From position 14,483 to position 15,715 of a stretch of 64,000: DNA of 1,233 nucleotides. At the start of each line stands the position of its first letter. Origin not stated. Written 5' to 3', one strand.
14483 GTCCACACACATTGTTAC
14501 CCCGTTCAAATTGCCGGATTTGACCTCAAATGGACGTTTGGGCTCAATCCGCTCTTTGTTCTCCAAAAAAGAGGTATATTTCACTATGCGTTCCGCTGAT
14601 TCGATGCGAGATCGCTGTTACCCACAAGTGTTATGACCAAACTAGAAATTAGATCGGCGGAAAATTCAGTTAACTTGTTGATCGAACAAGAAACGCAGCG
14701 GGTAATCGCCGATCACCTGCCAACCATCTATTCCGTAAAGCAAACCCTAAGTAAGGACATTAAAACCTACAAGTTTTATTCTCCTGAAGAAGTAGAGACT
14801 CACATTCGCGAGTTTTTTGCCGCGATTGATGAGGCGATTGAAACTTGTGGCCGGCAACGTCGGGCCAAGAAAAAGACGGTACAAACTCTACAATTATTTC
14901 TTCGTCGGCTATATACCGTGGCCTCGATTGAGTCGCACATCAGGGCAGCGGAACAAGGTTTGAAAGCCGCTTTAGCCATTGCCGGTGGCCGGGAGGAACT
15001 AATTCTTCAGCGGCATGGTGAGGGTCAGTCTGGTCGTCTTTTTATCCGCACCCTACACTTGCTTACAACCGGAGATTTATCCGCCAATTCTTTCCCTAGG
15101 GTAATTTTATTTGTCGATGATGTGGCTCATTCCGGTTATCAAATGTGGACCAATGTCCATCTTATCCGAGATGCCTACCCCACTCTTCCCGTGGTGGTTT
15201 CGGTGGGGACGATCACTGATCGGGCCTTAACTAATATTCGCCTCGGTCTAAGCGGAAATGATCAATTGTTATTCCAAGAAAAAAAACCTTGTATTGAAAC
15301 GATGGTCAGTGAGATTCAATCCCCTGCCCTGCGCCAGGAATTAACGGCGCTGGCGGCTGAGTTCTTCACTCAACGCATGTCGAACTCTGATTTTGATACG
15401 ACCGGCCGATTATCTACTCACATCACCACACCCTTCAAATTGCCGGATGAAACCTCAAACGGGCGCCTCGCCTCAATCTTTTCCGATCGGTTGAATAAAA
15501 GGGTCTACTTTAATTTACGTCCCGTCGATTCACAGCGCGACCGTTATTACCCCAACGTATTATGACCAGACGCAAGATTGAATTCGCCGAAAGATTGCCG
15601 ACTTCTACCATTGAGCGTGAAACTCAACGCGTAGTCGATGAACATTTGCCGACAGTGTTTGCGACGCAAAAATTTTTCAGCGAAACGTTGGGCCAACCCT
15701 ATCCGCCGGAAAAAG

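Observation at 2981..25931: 23-kb head-to-tail array of 24 divergent paralogs from an unrecognised ~300-aa protein family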

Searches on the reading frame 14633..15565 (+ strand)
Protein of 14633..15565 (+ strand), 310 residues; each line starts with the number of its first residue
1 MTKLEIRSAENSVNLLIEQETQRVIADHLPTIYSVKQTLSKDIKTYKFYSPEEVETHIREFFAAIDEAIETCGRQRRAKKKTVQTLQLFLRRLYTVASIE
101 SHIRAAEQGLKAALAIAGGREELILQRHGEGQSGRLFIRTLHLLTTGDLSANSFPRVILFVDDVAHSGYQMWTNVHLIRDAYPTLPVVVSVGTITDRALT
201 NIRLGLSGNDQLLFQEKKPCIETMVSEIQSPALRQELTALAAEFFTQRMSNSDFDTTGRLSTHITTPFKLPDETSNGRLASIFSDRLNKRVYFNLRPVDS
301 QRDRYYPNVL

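Call 4: search_protein_families(library=pfam, proteins=[window:14633-15565:+], max_evalue=1)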
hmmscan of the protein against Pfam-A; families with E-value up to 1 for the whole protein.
window:14633-15565:+ (310 aa): 3 families
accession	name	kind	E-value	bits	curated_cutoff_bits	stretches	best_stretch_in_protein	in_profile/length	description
PF16678.12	UBA_HOIP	-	0.079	13.3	22.4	1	38-114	62-133/152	HOIP UBA domain pair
PF24488.1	DUF7584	-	0.087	13.2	27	1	4-63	4-63/109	Domain of unknown function (DUF7584)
PF24390.1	PRTase-CE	-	0.22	11.8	27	0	43-177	23-127/253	PRTase-CE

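Call 5: search_protein_families(library=ncbifam, proteins=[window:14633-15565:+], max_evalue=1)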
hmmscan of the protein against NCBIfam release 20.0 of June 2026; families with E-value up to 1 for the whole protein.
window:14633-15565:+ (310 aa): 0 families

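Call 6: search_protein_families(library=padloc, proteins=[window:14633-15565:+], max_evalue=1)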
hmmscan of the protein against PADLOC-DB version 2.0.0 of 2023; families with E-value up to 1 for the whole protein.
window:14633-15565:+ (310 aa): 1 family
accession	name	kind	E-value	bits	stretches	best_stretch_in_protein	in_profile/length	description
PDLC02935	PRTase_III-A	-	0.013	12.9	1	38-203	44-176/290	-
